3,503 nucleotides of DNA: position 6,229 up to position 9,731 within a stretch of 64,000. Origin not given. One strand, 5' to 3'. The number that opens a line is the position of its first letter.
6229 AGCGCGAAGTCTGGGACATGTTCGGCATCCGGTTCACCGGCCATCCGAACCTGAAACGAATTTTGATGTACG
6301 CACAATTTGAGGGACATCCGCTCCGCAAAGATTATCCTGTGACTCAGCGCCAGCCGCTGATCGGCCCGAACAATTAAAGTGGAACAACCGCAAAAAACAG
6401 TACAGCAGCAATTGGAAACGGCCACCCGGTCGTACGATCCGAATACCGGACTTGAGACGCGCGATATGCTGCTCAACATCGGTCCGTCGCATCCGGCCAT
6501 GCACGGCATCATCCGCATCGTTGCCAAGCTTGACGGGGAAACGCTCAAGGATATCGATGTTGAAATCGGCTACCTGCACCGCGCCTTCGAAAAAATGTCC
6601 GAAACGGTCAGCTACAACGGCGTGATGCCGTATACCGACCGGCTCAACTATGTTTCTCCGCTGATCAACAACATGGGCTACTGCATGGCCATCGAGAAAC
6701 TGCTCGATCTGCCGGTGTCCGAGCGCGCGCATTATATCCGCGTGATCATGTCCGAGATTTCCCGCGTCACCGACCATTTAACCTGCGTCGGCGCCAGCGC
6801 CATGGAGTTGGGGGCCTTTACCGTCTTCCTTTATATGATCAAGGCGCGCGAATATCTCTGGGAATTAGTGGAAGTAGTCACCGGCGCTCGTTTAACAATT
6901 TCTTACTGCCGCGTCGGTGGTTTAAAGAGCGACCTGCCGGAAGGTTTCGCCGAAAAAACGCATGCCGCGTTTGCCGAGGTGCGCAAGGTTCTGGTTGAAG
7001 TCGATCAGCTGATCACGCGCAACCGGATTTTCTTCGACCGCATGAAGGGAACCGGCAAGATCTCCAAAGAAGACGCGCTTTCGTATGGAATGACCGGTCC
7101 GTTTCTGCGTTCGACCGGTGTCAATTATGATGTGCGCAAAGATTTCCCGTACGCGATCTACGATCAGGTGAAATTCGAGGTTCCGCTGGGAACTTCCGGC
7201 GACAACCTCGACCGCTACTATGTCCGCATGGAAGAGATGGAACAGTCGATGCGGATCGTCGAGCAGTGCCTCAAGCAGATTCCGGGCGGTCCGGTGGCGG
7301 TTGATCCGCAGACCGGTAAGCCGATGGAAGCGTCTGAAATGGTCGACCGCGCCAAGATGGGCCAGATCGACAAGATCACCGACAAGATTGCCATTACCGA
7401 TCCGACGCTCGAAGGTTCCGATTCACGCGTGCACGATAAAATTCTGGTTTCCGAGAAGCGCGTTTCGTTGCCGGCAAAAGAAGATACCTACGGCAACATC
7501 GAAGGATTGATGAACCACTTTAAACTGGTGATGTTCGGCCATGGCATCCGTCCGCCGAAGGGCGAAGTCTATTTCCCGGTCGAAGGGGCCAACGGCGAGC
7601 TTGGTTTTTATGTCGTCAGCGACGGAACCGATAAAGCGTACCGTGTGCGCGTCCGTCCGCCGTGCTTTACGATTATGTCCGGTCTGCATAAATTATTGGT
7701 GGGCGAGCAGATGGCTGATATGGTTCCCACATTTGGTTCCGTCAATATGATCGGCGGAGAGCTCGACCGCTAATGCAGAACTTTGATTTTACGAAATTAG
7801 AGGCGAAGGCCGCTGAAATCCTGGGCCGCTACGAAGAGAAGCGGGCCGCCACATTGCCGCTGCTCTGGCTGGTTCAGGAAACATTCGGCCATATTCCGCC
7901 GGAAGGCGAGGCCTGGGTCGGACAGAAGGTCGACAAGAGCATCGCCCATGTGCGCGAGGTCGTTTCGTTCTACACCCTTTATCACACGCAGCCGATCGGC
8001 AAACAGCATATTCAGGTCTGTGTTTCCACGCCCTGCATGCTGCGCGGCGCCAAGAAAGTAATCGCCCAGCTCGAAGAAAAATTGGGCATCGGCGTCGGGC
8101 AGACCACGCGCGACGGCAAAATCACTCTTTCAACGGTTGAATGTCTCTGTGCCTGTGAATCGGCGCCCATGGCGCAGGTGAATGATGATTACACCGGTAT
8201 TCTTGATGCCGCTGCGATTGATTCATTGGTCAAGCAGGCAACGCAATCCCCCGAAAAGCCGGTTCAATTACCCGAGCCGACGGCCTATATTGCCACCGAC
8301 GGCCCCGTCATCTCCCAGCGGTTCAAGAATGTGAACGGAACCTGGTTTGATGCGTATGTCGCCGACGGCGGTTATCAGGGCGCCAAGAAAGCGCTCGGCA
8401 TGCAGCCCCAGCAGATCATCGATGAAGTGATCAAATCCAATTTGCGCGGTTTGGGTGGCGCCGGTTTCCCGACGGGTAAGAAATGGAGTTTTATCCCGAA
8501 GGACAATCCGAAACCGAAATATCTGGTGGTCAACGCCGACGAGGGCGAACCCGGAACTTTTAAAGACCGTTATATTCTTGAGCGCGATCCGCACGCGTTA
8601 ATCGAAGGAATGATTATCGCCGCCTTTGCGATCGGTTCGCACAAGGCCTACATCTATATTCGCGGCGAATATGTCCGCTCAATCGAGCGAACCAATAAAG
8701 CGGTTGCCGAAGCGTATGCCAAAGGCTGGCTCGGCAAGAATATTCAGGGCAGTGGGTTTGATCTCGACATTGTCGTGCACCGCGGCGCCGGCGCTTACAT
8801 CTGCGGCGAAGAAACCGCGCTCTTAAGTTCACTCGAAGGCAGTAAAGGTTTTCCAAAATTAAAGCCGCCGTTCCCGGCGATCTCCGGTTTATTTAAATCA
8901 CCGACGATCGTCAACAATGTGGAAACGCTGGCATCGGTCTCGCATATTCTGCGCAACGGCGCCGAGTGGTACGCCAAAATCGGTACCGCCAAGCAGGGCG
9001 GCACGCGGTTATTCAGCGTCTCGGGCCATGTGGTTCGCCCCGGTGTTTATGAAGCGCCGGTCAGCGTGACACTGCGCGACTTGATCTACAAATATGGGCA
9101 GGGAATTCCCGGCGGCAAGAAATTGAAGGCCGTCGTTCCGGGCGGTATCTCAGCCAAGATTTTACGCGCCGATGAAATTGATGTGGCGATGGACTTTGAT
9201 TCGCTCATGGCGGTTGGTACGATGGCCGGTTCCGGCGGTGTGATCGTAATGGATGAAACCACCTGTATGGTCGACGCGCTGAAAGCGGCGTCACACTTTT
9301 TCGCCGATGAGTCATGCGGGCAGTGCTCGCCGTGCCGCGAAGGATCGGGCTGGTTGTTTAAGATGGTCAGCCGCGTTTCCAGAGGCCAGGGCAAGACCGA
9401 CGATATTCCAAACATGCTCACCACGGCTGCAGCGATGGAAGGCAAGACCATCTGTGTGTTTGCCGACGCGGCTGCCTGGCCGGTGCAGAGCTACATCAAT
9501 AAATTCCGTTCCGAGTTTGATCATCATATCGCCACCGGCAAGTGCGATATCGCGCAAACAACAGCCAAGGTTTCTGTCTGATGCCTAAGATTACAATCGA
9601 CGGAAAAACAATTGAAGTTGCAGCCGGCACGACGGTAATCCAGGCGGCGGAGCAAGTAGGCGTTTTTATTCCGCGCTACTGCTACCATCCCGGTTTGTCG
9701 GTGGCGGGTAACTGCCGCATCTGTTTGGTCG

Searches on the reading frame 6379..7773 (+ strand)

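Call 49: search_protein_families(library=ncbifam, proteins=[window:6379-7773:+], max_evalue=0.00001)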
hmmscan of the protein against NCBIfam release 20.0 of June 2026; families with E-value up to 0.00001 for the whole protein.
window:6379-7773:+ (464 aa): 7 families
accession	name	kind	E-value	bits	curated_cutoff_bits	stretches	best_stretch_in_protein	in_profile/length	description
TIGR01962.1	NuoD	equivalog_domain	3e-139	464.2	459.35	2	29-321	2-294/386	NADH dehydrogenase (quinone) subunit D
NF004739.1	PRK06075.1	equivalog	1.1e-138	462.3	360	2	31-324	2-295/384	NADH-quinone oxidoreductase subunit D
NF008974.0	PRK12322.1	equivalog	1.6e-128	428.8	522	2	25-307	2-285/366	NADH-quinone oxidoreductase subunit D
NF009808.0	PRK13292.1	equivalog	1e-118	397.3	1156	2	25-305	403-683/791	NADH-quinone oxidoreductase subunit B/C/D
NF040602.1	F420_dehyd_FpoD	exception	7e-108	361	600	2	26-310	4-288/372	F420H2 dehydrogenase subunit FpoD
NF008728.0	PRK11742.1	equivalog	2.7e-106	356.3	840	2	8-318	192-503/598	NADH-quinone oxidoreductase subunit C/D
NF005649.0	PRK07415.1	equivalog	1.2e-93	314.3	583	2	27-307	8-289/394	NAD(P)H-quinone oxidoreductase subunit H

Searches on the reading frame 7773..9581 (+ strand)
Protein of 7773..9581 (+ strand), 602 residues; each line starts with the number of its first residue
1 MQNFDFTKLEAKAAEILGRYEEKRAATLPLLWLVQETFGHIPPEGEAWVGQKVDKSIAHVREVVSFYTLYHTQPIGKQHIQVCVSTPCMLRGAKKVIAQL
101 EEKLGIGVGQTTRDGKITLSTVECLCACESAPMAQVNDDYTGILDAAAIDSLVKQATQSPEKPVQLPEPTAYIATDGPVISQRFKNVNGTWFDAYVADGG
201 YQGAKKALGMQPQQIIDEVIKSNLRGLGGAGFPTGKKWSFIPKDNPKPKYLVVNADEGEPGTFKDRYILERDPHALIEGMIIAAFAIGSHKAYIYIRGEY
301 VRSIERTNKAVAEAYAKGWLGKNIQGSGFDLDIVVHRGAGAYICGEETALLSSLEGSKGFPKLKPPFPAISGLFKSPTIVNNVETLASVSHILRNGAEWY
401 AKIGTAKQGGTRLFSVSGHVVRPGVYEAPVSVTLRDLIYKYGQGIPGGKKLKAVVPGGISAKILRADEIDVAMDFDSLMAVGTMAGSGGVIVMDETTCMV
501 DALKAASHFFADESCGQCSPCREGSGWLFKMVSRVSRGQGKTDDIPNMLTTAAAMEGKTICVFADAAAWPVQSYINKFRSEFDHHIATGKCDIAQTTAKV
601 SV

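Call 49: search_protein_families(library=ncbifam, proteins=[window:7773-9581:+], max_evalue=0.00001)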
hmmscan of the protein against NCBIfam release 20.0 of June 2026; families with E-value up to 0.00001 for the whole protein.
window:7773-9581:+ (602 aa): 15 families
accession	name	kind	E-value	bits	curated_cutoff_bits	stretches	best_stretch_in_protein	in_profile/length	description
TIGR01959.1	nuoF_fam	equivalog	2.1e-181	602.8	558.65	1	180-586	2-410/410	NADH-quinone oxidoreductase subunit NuoF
NF010120.0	PRK13596.1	equivalog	4.4e-158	526.3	389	1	190-592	18-423/433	NADH-quinone oxidoreductase subunit NuoF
NF008436.0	PRK11278.1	equivalog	1.4e-128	429.6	749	1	186-590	21-430/448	NADH-quinone oxidoreductase subunit NuoF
TIGR01958.1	nuoE_fam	subfamily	1e-42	145.8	142.4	1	14-155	3-146/148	NADH-quinone oxidoreductase subunit NuoE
NF005725.0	PRK07539.1-5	equivalog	3.6e-40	137.5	220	1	3-156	14-171/174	NADH-quinone oxidoreductase subunit NuoE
NF005721.0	PRK07539.1-1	equivalog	4.3e-40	137.8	308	1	7-156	28-177/292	NADH-quinone oxidoreductase subunit NuoE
NF005722.0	PRK07539.1-2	equivalog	6.4e-33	114.1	141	1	11-156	11-156/157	NADH-quinone oxidoreductase subunit NuoE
NF004638.0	PRK05988.1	equivalog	1.1e-32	113.1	198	1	9-157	10-158/159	formate dehydrogenase subunit gamma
NF005724.0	PRK07539.1-4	equivalog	5.9e-29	101.6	280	1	3-155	15-171/240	NADH-quinone oxidoreductase subunit NuoE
NF005723.0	PRK07539.1-3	equivalog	7.5e-28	97.4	226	1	21-155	20-155/158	NADH-quinone oxidoreductase subunit NuoE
NF009040.0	PRK12373.1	equivalog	5.2e-26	92.3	514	1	4-155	13-168/400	NADH-quinone oxidoreductase subunit E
NF005747.0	PRK07571.1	equivalog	8.4e-26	90.7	224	1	18-158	30-170/173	bidirectional hydrogenase complex protein HoxE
TIGR01945.1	rnfC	subfamily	8.4e-12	44.3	245.95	1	205-313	114-220/435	RnfABCDGE type electron transport complex subunit C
TIGR04481.1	PR_assoc_PrdC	equivalog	8.1e-10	38.1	490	1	212-391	73-224/425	proline reductase-associated electron transfer protein PrdC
NF003454.1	PRK05035.1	equivalog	1.2e-09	37.2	345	1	209-313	120-221/556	electron transport complex subunit RsxC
